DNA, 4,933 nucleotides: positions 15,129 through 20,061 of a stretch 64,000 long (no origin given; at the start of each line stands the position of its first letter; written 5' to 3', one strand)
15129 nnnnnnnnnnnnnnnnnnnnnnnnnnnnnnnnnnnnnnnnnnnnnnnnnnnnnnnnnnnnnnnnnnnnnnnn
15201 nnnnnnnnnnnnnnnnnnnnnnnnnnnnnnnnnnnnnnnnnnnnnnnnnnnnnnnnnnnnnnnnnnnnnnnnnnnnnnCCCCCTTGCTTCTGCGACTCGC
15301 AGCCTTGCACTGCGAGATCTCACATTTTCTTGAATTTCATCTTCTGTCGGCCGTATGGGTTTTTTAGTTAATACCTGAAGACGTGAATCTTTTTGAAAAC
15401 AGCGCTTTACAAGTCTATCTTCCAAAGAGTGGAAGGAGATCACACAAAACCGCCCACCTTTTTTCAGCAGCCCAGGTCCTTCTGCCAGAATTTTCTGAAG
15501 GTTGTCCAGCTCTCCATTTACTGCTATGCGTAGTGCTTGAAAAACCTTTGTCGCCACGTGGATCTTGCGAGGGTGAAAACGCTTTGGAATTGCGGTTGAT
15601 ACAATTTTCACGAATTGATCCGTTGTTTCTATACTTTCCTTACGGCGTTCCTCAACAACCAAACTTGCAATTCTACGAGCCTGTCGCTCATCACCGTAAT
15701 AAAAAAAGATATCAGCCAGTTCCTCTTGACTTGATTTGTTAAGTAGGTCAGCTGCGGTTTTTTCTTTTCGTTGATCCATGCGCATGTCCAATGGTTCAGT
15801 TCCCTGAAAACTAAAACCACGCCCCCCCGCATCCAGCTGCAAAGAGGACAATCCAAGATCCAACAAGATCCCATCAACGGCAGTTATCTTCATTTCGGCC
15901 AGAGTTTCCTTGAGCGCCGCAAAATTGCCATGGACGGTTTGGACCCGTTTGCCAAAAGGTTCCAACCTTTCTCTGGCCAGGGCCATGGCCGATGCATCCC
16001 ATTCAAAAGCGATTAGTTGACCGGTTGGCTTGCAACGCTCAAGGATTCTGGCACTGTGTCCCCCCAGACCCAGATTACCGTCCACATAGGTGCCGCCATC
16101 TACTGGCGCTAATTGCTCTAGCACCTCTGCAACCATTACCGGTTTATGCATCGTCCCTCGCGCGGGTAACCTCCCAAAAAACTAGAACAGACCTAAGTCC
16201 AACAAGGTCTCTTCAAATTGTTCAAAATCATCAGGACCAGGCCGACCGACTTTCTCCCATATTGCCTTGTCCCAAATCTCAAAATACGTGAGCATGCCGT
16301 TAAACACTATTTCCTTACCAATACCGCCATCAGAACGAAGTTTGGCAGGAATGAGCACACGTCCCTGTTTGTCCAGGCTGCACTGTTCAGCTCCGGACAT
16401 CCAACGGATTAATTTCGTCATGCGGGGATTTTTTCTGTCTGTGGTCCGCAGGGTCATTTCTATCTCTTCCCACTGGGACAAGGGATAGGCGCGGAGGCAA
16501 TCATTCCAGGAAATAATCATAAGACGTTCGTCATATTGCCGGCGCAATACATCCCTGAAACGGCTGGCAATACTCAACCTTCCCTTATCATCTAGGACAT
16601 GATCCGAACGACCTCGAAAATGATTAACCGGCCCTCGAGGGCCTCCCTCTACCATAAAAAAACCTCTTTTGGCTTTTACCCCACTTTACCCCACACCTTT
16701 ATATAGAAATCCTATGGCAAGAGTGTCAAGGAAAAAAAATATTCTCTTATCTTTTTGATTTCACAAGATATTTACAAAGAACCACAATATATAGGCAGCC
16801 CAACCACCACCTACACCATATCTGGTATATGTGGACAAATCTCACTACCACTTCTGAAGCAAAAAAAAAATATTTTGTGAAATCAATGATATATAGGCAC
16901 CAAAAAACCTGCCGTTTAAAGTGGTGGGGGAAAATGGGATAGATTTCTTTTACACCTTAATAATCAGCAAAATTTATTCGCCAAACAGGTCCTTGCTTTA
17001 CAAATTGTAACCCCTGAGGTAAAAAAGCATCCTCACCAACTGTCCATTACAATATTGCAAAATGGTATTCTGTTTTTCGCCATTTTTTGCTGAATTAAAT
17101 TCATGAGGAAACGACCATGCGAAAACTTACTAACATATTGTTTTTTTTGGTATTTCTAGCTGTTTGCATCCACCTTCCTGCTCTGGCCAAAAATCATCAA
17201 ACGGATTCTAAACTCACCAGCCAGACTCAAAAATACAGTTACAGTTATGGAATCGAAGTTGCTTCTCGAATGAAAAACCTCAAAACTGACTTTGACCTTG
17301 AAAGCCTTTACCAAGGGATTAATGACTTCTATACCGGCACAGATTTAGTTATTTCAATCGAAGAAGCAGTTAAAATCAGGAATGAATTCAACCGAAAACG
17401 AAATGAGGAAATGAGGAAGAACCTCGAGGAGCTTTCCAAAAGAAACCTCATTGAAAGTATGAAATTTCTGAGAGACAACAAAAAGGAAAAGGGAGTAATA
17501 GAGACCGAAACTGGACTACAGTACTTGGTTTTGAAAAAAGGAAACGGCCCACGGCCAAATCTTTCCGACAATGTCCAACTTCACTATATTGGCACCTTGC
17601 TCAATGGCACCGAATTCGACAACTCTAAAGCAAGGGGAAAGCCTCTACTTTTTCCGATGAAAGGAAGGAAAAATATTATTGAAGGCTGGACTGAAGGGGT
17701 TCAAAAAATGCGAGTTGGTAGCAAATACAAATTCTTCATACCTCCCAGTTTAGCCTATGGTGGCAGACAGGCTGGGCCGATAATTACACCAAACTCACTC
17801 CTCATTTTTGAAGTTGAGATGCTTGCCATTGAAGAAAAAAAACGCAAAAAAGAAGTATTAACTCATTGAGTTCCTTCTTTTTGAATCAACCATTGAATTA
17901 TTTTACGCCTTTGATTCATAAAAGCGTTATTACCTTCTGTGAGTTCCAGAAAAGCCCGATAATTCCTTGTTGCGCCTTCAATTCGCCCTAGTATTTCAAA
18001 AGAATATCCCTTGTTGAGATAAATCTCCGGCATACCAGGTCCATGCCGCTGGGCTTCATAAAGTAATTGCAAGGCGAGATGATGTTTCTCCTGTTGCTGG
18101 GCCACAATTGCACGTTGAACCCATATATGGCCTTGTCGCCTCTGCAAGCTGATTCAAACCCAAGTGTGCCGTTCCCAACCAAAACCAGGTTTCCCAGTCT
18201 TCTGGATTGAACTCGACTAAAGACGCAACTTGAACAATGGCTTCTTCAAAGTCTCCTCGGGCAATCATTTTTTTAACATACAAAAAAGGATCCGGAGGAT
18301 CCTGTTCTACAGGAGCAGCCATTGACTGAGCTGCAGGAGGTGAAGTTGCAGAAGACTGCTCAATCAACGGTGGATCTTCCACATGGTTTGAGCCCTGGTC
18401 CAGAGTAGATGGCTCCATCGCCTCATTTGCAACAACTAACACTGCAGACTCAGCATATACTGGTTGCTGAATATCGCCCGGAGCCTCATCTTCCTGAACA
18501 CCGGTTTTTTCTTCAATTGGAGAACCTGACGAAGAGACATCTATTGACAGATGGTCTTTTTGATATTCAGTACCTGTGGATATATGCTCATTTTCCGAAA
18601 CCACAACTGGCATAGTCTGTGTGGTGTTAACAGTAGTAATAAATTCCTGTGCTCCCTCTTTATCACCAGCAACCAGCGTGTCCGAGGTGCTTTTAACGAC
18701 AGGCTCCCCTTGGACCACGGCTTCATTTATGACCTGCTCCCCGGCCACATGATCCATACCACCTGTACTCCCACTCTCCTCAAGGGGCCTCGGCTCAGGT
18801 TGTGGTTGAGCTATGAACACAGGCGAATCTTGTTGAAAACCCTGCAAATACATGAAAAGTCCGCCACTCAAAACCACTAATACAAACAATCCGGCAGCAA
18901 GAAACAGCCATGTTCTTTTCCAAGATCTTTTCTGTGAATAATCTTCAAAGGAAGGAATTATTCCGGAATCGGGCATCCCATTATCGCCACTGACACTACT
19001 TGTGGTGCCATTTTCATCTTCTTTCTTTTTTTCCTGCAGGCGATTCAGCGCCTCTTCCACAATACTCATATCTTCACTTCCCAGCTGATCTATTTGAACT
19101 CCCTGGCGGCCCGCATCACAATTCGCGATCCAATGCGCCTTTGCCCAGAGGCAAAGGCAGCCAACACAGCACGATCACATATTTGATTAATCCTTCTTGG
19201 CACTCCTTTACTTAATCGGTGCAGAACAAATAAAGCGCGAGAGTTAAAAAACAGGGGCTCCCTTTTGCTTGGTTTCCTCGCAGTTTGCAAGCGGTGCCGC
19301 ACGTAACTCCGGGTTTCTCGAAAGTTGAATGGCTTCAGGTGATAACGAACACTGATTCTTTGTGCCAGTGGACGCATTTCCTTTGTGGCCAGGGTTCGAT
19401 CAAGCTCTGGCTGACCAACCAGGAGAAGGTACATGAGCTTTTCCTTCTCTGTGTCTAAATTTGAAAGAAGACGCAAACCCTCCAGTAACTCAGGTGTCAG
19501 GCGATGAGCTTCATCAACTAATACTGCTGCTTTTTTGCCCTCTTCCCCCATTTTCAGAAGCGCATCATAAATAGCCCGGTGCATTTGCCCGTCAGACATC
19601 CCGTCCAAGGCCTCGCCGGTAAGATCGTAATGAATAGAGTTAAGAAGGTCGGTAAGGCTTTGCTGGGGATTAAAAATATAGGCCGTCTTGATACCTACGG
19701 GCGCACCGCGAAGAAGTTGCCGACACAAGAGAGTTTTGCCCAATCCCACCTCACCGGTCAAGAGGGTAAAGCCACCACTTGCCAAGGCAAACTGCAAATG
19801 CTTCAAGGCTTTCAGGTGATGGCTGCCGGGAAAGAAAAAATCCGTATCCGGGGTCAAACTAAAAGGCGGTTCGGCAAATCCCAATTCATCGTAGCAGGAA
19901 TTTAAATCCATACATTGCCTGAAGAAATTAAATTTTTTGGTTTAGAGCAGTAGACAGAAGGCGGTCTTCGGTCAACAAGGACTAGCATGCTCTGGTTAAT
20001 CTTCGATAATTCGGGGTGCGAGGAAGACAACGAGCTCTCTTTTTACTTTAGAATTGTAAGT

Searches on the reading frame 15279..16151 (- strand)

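Call 55: search_protein_families(library=pfam, proteins=[window:15279-16151:-], max_evalue=0.00001)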
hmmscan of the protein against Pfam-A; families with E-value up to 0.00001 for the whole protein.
window:15279-16151:- (291 aa): 1 family
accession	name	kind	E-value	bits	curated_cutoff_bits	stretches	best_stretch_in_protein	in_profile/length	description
PF01795.25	Methyltransf_5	-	3.8e-106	355.5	27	1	2-289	4-308/309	MraW methylase family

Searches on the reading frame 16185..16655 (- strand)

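Call 55: search_protein_families(library=pfam, proteins=[window:16185-16655:-], max_evalue=0.00001)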
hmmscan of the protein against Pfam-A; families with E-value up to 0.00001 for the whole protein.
window:16185-16655:- (157 aa): 1 family
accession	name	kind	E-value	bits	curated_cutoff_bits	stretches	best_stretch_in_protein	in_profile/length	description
PF02381.23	MraZ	-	7.9e-28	96.7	23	2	87-138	3-54/72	MraZ protein, putative antitoxin-like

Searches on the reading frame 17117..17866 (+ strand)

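Call 44: search_protein_families(library=pfam, proteins=[window:17117-17866:+], max_evalue=0.00001)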
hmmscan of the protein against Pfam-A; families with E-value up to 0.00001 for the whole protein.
window:17117-17866:+ (250 aa): 2 families
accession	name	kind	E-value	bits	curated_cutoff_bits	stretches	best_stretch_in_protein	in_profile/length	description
PF00254.34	FKBP_C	-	5.4e-26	91.2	21.1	1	145-236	2-94/94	FKBP-type peptidyl-prolyl cis-trans isomerase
PF01346.23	FKBP_N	-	6.9e-20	72.1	22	1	38-138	2-97/97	Domain amino terminal to FKBP-type peptidyl-prolyl isomerase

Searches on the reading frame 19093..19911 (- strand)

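Call 44: search_protein_families(library=pfam, proteins=[window:19093-19911:-], max_evalue=0.00001)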
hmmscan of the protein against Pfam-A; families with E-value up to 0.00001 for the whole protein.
window:19093-19911:- (273 aa): 1 family
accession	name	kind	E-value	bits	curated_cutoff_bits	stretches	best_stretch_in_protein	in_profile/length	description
PF13401.12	AAA_22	-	2.1e-22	80.2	27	1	46-174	5-130/130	AAA domain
